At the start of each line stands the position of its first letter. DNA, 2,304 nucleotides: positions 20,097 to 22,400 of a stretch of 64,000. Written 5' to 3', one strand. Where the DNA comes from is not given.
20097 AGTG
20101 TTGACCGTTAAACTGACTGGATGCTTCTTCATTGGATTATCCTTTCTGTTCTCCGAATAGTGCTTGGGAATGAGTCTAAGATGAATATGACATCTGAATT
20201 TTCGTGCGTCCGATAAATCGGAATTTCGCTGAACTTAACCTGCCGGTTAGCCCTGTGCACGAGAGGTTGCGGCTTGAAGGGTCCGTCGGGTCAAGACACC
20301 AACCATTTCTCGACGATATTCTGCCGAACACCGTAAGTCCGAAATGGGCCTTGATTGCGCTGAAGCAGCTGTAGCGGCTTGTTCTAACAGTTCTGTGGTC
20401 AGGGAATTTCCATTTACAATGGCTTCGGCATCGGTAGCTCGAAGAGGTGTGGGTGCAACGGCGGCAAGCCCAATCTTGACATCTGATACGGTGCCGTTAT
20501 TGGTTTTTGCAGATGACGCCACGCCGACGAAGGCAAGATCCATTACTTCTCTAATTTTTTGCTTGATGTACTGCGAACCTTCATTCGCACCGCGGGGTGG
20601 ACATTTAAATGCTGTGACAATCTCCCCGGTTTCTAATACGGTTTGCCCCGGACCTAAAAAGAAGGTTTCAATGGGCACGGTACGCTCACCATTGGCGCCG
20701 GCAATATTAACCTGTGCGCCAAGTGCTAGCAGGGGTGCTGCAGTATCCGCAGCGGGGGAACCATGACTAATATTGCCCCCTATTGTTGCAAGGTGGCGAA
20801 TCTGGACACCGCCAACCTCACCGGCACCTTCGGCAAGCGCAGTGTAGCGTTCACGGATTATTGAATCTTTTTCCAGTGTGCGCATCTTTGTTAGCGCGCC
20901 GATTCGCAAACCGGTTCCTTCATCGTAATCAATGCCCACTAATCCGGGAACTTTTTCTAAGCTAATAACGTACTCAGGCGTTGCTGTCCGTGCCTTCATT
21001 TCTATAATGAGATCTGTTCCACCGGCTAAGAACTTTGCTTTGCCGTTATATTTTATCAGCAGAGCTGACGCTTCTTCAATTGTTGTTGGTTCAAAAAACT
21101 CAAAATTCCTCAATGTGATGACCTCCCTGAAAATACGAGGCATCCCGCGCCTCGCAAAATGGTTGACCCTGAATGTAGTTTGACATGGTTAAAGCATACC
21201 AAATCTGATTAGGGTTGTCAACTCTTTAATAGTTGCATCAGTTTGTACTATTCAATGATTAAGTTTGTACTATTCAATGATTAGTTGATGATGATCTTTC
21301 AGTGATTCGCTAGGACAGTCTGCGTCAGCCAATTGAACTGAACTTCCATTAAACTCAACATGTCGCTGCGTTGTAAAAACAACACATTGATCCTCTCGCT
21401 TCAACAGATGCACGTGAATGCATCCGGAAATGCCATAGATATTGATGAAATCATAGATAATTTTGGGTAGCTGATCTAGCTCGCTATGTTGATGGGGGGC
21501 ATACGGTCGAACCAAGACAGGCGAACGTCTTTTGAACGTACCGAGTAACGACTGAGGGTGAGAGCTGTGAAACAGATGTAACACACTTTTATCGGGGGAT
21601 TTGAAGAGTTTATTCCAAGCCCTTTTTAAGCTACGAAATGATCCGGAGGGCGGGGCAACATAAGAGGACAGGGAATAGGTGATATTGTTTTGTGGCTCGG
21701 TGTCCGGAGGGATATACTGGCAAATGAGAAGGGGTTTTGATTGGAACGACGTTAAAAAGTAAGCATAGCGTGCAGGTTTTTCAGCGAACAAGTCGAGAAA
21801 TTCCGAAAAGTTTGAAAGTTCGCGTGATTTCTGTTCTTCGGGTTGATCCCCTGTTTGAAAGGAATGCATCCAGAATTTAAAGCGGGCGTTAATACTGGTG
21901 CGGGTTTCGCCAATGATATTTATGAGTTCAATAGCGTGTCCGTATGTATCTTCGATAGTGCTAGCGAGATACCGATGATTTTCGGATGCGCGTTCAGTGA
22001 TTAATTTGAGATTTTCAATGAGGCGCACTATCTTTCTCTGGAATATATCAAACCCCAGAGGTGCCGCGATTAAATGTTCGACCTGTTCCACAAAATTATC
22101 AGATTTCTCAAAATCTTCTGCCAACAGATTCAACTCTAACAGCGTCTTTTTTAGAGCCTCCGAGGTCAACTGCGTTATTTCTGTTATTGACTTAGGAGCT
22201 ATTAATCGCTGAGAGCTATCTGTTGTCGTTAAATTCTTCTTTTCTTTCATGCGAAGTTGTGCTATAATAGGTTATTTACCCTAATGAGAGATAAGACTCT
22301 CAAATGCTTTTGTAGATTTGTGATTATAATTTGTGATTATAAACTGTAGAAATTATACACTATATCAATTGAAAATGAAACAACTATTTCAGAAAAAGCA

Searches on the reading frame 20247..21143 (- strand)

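Call 7: search_protein_families(library=pfam, proteins=[window:20247-21143:-], max_evalue=1)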
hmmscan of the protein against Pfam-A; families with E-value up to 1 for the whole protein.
window:20247-21143:- (298 aa): 2 families
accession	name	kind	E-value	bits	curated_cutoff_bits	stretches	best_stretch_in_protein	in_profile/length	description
PF00941.27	FAD_binding_5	-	4.5e-49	167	27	1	13-182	2-168/170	FAD binding domain in molybdopterin dehydrogenase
PF03450.22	CO_deh_flav_C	-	4.1e-24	85.1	25.5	1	193-291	3-101/102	CO dehydrogenase flavoprotein C-terminal domain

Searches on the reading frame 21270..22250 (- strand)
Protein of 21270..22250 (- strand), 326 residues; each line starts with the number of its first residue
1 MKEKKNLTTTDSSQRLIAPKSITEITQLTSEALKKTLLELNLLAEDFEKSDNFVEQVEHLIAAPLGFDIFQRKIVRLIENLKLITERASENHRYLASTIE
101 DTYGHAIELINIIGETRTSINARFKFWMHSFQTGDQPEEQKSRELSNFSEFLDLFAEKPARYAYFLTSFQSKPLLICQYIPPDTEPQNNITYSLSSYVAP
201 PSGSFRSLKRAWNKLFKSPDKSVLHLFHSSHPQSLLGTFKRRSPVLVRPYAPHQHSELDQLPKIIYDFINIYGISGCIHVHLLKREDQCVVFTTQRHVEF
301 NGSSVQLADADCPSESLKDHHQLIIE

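Call 7: search_protein_families(library=pfam, proteins=[window:21270-22250:-], max_evalue=1)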
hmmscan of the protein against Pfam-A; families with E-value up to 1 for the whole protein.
window:21270-22250:- (326 aa): 1 family
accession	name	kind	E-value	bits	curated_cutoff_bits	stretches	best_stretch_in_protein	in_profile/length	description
PF12566.14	DUF3748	-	0.22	12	27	1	238-298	31-89/123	Protein of unknown function (DUF3748)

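Call 8: search_protein_families(library=padloc, proteins=[window:21270-22250:-], max_evalue=1)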
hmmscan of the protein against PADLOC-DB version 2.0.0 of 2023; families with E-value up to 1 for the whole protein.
window:21270-22250:- (326 aa): 1 family
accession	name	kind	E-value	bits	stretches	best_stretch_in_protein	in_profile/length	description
PDLC00450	JetA1|JetA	-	0.016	12.2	1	47-118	267-332/467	DUF5716 domain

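Call 9: search_protein_families(library=ncbifam, proteins=[window:21270-22250:-], max_evalue=1)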
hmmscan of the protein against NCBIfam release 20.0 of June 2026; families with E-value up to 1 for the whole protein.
window:21270-22250:- (326 aa): 1 family
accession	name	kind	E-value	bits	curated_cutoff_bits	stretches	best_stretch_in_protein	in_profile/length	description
NF001680.0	PRK00441.1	equivalog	0.055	13.6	184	1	65-121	31-87/150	arginine repressor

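Call 17: find_homologous_proteins(query=window:21270-22250:-)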
Query window:21270-22250:- (326 aa): 103 proteins with E <= 0.001 among 1543 candidates.
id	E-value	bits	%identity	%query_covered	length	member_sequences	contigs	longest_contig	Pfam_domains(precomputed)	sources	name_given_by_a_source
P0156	6.7e-208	707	97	100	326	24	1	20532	-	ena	-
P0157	3.9e-191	652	87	100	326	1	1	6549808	-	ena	-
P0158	4.1e-189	646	88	100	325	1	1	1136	-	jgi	jgi:hypothetical protein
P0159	4.7e-189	645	88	100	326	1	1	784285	-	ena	-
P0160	5.9e-189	645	87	100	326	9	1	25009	-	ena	-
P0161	2.0e-188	643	87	100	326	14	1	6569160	-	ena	-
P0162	4.3e-186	636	87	100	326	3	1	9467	-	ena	-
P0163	2.4e-183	627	85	100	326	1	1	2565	-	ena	-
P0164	2.0e-182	624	85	100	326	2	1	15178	-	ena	-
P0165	2.2e-182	624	84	100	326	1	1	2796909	-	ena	-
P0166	7.5e-182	622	85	100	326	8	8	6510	-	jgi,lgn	jgi:hypothetical protein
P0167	8.5e-182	622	86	100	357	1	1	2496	-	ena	-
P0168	1.0e-181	621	85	100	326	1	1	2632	-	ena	-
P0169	3.2e-181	620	85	100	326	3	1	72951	-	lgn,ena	-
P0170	4.3e-181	619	84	100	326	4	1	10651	-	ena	-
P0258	2.1e-31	128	29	80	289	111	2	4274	-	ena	-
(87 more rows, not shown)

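Call 31: search_solved_structures(query=A3, max_evalue=10, show_alignments=1)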
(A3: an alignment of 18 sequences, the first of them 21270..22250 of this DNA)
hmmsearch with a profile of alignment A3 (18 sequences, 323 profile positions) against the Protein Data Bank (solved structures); distinct sequences matched with E-value up to 10: 15.
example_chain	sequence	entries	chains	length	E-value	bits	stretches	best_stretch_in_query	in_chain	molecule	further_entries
7nna_A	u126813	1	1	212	0.13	14.6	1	22-112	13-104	Klebicin C activity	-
8fcj_C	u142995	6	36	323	0.23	13.8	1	52-86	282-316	Type I-B CRISPR-associated protein Cas7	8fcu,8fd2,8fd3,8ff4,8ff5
8udg_A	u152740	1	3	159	0.34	13.2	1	59-115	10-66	Hemagglutinin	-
7ng8_D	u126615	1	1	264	0.39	13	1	22-112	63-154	Klebicin C activity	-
3bt6_B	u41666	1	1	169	0.91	11.8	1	59-115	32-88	Influenza B hemagglutinin (HA)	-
2rft_B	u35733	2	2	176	0.99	11.7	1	59-115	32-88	Influenza B hemagglutinin (HA)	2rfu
3g6b_A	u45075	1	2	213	0.99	11.7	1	64-119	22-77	Methyl-accepting chemotaxis protein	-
4fqk_B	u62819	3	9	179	1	11.7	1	59-115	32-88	Hemagglutinin HA2 | Hemagglutinin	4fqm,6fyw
4m40_B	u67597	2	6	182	1.1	11.6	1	59-115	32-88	Hemagglutinin HA2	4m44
8t6e_B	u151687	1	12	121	1.1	11.5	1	212-271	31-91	T33-28.3: B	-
4nkj_A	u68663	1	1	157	1.2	11.4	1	61-115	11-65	Hemagglutinin HA2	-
6cnv_B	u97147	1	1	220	1.5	11.1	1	59-114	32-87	Envelope glycoprotein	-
1zej_A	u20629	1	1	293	1.6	11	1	26-79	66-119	3-hydroxyacyl-CoA dehydrogenase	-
3g67_A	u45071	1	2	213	2.1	10.6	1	64-119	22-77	Methyl-accepting chemotaxis protein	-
5j2l_B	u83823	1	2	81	5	9.4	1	30-101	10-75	protein design 2L4HC2_11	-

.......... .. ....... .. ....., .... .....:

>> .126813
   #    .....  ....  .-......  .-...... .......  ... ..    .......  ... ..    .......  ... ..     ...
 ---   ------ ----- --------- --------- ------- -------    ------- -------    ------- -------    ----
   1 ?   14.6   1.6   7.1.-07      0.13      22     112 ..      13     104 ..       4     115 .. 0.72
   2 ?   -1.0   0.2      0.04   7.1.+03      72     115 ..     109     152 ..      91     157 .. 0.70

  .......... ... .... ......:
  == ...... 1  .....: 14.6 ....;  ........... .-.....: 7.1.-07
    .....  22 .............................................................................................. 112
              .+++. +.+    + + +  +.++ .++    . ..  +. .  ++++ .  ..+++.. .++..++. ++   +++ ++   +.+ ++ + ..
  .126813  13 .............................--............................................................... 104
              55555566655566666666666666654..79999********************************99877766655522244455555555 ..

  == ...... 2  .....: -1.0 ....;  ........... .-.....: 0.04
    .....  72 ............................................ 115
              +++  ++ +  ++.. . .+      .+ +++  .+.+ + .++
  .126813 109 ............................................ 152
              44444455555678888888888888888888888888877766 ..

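Call 78: search_protein_families(library=phrogs, proteins=[window:21270-22250:-], max_evalue=0.1)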
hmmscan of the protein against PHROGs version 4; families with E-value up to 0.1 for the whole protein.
window:21270-22250:- (326 aa): 0 families

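Call 97: find_encoding_contigs(protein=P0258, flank=8000, max_places=2)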
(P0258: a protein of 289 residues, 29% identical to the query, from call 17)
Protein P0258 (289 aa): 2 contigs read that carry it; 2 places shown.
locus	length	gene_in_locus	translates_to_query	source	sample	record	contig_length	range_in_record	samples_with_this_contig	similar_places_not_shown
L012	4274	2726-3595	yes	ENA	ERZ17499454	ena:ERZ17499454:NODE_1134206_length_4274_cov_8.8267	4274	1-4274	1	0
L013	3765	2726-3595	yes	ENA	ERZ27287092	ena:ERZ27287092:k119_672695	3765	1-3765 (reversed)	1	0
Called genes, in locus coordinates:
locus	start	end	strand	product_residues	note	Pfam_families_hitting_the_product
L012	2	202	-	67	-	?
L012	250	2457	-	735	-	-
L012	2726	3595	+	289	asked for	-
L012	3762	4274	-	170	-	?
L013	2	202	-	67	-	?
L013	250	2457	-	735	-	-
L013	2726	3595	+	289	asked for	-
